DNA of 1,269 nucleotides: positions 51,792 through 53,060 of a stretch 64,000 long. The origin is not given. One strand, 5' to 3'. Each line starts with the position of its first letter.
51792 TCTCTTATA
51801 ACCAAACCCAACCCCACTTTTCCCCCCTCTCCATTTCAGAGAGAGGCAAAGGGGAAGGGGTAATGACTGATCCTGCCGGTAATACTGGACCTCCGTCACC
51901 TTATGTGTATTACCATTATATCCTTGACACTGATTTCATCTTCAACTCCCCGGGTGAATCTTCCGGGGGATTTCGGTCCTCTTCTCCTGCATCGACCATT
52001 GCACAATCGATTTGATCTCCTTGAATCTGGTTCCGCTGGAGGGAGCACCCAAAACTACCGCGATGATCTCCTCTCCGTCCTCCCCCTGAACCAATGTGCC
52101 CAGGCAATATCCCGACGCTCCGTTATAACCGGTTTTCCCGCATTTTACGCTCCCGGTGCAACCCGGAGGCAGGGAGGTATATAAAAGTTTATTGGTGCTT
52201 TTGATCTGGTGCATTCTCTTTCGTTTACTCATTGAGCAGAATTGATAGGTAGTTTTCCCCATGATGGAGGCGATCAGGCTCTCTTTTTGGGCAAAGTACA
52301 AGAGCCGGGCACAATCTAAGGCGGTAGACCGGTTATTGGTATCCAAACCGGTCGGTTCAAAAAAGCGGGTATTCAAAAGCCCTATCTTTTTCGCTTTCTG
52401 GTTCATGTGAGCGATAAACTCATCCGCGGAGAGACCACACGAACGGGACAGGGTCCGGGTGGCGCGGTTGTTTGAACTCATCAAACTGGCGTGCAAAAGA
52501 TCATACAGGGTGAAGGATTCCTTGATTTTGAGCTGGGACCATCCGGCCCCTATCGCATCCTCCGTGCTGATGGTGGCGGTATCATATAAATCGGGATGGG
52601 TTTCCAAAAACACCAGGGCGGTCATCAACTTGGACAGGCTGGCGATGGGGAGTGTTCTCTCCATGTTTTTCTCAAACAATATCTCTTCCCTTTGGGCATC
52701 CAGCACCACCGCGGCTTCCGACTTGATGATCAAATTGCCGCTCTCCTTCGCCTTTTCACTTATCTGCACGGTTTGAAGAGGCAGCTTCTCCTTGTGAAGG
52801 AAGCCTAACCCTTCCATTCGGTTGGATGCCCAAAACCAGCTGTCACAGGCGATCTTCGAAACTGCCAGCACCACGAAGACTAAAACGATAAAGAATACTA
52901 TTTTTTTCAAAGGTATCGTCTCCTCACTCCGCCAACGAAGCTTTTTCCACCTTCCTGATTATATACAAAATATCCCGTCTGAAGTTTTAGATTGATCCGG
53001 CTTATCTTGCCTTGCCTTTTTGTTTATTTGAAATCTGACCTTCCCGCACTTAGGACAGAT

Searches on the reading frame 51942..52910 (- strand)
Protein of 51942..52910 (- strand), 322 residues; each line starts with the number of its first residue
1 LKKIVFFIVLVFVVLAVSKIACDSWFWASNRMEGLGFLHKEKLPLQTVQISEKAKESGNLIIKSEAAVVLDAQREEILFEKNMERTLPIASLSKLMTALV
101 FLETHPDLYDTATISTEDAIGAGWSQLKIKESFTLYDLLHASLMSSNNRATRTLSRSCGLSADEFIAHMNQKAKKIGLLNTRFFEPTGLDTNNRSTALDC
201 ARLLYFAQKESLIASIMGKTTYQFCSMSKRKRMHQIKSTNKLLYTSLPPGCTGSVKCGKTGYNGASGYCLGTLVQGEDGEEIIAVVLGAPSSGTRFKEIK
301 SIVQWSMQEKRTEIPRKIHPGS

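Call 13: search_protein_families(library=pfam, proteins=[window:51942-52910:-], max_evalue=0.001)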
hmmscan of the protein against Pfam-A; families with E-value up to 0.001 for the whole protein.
window:51942-52910:- (322 aa): 2 families
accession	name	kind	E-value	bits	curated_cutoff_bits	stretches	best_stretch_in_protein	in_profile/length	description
PF00768.25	Peptidase_S11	-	3.9e-38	131.7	27.6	1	61-290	9-238/239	D-alanyl-D-alanine carboxypeptidase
PF13354.11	Beta-lactamase2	-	7.6e-10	38.9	22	1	72-286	7-212/214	Beta-lactamase enzyme family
